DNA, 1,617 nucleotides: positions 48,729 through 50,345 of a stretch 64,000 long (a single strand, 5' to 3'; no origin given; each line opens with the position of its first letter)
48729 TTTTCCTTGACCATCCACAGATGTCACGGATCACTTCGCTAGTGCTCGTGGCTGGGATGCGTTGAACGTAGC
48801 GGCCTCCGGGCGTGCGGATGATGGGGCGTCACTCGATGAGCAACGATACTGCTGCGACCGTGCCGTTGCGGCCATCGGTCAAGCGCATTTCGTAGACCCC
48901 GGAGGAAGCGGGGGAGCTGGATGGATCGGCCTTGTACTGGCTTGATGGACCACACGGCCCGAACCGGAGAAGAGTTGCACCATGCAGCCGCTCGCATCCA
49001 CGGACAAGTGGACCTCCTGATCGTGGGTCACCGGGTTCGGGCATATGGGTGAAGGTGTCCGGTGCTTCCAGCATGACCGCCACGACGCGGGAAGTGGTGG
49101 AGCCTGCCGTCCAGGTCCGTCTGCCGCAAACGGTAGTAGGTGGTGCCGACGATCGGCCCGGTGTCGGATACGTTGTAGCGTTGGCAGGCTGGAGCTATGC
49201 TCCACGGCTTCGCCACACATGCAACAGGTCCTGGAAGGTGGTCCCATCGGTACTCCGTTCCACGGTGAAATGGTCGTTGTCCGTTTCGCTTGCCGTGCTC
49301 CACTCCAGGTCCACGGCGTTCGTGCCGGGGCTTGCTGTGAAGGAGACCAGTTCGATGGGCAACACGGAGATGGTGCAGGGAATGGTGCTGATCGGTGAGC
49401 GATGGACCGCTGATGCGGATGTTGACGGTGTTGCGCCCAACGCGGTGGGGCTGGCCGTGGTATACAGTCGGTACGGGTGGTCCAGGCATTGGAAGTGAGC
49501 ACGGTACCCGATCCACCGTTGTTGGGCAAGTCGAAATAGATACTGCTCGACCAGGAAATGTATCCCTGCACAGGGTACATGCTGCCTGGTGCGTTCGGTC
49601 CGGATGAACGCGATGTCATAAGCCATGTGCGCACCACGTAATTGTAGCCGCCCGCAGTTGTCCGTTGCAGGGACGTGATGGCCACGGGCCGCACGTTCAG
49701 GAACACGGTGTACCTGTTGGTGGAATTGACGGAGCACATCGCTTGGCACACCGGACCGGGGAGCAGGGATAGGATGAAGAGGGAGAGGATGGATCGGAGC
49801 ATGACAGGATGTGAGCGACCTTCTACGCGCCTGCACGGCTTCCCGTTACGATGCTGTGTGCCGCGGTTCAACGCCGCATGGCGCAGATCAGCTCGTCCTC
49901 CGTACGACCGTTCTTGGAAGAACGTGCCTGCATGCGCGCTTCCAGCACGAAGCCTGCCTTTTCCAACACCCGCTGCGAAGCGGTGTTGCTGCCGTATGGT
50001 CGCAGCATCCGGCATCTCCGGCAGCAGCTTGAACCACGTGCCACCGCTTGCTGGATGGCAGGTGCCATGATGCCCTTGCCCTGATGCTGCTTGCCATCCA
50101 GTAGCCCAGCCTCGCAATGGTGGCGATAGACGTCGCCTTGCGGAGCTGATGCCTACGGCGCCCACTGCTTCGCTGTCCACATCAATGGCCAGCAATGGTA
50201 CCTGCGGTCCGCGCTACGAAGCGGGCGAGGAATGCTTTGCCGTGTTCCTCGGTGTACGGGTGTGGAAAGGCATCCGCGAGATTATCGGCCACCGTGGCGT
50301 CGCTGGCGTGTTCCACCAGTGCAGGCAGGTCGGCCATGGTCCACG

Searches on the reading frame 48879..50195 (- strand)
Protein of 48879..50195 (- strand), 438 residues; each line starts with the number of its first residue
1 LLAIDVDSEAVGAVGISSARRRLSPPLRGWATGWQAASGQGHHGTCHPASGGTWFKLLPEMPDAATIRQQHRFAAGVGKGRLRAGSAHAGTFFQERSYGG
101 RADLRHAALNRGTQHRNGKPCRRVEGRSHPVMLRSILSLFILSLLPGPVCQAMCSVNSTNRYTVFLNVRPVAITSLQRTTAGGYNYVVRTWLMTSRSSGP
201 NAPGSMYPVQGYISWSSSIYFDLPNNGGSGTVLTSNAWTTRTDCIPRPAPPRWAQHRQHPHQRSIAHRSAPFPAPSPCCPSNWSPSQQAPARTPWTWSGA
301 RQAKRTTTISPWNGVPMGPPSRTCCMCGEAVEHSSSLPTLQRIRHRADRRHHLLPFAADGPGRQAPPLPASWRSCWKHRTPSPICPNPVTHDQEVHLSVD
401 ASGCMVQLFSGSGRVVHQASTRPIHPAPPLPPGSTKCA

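Call 30: find_encoding_contigs(protein=window:48879-50195:-, flank=10000, max_places=8)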
Protein window:48879-50195:- (438 aa): no gene with exactly this product is on record in the collection.

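Call 33: search_protein_families(library=pfam, proteins=[window:48879-50192:-], max_evalue=0.001)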
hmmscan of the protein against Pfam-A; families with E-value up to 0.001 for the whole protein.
window:48879-50192:- (437 aa): 0 families
